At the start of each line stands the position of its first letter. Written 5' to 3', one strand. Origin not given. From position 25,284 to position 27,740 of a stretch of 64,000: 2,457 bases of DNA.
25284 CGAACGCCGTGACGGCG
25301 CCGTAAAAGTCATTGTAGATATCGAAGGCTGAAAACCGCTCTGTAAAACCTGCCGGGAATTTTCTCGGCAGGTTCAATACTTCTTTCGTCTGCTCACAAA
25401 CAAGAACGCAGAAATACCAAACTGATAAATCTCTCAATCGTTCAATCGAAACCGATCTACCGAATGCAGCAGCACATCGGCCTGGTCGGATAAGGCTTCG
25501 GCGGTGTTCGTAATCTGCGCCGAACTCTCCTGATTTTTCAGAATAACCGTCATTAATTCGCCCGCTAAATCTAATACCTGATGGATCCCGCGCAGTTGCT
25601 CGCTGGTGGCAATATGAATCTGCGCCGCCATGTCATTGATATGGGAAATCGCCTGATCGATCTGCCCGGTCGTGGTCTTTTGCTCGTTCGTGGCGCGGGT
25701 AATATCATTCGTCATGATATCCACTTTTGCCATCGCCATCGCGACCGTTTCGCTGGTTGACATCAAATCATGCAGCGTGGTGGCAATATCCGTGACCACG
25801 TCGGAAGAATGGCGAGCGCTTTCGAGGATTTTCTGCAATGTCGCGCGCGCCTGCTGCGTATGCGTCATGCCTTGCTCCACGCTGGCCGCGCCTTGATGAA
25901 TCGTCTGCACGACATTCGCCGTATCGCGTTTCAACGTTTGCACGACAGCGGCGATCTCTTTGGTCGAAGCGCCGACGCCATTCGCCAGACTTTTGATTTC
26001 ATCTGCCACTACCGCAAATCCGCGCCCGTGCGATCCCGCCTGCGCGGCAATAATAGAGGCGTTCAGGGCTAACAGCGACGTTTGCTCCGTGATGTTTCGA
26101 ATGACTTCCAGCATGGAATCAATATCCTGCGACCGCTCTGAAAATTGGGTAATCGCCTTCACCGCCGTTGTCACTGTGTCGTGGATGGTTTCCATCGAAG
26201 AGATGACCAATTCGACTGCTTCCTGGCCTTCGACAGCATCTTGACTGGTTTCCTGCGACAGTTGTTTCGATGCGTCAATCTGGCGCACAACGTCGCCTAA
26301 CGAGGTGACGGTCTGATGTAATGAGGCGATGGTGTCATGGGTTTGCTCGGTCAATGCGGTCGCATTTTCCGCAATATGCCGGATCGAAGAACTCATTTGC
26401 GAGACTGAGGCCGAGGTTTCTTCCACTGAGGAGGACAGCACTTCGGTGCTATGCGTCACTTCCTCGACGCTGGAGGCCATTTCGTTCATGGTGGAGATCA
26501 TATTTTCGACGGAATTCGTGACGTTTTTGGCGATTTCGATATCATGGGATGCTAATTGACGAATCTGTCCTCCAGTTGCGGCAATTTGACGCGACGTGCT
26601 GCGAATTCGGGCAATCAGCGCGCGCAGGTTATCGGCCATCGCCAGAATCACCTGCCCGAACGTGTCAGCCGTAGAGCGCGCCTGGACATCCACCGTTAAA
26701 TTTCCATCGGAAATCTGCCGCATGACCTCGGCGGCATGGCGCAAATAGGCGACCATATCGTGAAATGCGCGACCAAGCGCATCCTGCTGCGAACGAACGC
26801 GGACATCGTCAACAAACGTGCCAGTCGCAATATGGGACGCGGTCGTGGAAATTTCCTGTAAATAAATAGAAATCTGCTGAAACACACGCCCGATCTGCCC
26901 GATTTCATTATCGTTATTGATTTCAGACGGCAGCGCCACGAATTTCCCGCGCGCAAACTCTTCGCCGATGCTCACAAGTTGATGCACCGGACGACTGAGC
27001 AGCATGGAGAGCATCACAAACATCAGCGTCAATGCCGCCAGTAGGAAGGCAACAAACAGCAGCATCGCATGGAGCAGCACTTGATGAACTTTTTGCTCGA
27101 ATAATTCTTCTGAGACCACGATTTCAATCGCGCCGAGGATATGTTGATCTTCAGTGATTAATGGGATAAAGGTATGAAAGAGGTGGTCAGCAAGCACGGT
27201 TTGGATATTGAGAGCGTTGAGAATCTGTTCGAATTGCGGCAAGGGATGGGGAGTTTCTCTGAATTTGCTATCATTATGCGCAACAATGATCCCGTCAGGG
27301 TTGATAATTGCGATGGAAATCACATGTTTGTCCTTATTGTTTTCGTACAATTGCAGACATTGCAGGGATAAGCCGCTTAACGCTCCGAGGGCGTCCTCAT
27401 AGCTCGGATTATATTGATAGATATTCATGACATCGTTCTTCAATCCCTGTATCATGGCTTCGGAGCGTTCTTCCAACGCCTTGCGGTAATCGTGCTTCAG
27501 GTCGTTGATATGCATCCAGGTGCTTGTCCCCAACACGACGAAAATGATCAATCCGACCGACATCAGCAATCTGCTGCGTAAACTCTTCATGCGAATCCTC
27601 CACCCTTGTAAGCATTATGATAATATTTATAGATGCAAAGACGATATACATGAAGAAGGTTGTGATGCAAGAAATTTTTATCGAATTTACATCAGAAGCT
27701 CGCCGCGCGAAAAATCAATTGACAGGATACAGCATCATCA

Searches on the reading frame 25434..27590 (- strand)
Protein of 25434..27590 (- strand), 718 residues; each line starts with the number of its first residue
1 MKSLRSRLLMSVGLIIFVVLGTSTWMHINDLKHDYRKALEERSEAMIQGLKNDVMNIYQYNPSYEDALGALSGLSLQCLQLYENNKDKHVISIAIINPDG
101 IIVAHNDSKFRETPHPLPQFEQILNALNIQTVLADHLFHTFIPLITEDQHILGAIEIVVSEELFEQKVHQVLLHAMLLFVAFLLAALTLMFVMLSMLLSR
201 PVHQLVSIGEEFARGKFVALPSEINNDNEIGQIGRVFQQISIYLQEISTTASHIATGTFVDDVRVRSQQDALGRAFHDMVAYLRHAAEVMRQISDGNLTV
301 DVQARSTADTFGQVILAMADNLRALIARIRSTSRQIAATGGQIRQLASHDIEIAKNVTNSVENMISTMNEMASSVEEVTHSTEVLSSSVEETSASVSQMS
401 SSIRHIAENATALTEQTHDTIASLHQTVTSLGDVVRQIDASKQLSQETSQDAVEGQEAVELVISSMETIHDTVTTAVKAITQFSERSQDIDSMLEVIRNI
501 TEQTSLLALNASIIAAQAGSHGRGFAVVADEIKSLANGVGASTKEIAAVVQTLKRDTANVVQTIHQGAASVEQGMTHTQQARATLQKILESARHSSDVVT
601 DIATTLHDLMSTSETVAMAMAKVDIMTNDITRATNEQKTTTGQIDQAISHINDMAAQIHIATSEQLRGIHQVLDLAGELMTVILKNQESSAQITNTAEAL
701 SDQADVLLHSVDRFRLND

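Call 67: search_protein_families(library=ncbifam, proteins=[window:25434-27590:-], max_evalue=1e-10)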
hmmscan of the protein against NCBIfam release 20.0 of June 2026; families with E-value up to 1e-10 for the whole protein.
window:25434-27590:- (718 aa): 7 families
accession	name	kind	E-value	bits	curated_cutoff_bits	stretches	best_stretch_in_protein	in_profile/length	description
NF058645.1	MCPCtpMPsAe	equivalog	6.3e-27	94.5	900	1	445-588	340-486/558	methyl-accepting chemotaxis protein CtpM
NF047851.1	MCPCitTducer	equivalog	4.9e-22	78.7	900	1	373-631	264-487/553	methyl-accepting chemotaxis citrate transducer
NF041847.1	transduc_aer2_vibrio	equivalog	5.2e-21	74.6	1200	1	381-630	496-724/804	aerotaxis transducer Aer2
NF011615.0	PRK15041.1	equivalog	9.3e-21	74.1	947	1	419-630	297-487/554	methyl-accepting chemotaxis protein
NF011622.0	PRK15048.1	equivalog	3.3e-19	69.4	900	1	366-627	242-482/553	methyl-accepting chemotaxis protein II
NF050802.1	AspChtxCcaA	equivalog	7.8e-19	67.5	1300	1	455-580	544-662/700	aspartate chemotaxis receptor CcaA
NF007309.0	PRK09793.1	equivalog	4.2e-18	65.6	903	1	383-647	257-500/533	methyl-accepting chemotaxis protein IV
